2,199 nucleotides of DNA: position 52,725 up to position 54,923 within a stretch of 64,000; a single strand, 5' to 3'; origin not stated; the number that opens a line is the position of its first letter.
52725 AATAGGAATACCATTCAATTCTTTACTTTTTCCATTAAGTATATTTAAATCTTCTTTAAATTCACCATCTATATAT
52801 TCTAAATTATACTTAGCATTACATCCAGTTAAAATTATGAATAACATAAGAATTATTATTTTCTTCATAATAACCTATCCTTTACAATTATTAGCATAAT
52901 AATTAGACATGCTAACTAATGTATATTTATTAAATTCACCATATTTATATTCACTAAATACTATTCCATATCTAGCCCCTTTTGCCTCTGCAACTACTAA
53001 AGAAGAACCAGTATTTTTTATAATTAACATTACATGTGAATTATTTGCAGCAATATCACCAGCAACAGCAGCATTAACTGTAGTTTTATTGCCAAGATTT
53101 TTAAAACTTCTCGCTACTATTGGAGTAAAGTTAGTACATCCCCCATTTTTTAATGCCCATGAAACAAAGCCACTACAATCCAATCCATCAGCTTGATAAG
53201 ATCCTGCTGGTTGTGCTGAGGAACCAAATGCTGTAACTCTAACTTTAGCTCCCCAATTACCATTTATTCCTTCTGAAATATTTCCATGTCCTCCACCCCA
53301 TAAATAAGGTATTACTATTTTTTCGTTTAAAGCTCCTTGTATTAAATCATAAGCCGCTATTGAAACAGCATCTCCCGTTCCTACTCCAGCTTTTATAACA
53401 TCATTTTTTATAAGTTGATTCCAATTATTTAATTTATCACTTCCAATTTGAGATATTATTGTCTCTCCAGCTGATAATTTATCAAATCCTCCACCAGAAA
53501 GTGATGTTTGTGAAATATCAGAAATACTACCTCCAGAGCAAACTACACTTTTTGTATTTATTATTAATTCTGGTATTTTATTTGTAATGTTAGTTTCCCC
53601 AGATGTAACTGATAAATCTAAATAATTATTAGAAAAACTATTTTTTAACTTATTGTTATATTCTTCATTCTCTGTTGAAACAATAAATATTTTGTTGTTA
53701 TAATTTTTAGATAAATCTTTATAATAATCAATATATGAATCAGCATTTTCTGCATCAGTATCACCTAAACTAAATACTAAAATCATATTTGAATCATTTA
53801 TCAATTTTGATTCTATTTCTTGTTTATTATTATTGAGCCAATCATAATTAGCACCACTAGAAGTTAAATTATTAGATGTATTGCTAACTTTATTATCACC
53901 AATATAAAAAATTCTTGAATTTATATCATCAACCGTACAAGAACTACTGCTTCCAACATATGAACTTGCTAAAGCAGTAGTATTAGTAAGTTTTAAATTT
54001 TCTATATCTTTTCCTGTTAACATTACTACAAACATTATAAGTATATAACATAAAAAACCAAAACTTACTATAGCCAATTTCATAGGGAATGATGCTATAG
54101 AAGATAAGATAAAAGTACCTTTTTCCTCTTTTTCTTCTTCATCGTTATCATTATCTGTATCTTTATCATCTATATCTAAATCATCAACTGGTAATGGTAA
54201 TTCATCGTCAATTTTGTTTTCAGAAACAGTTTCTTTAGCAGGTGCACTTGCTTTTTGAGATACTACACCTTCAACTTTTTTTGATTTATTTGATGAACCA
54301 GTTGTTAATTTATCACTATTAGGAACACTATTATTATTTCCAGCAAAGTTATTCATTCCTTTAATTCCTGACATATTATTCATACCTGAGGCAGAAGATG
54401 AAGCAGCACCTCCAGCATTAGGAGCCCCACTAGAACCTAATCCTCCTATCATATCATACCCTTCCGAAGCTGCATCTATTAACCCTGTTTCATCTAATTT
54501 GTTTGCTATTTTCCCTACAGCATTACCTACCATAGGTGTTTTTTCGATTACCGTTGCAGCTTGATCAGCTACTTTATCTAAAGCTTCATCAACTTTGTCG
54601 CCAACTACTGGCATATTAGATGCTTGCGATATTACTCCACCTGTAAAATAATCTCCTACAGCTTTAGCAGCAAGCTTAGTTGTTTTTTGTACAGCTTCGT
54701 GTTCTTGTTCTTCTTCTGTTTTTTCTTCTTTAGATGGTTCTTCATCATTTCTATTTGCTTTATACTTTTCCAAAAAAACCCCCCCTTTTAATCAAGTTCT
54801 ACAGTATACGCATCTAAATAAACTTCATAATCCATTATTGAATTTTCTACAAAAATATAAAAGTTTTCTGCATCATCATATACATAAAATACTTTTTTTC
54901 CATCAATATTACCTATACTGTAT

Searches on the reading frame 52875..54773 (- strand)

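Call 10: search_protein_families(library=pfam, proteins=[window:52875-54773:-], max_evalue=0.01)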
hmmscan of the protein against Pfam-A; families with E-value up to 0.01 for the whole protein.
window:52875-54773:- (632 aa): 1 family
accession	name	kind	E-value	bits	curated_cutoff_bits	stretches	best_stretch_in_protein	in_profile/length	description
PF00877.26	NLPC_P60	-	0.0024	18.3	23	1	498-587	12-74/105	NlpC/P60 family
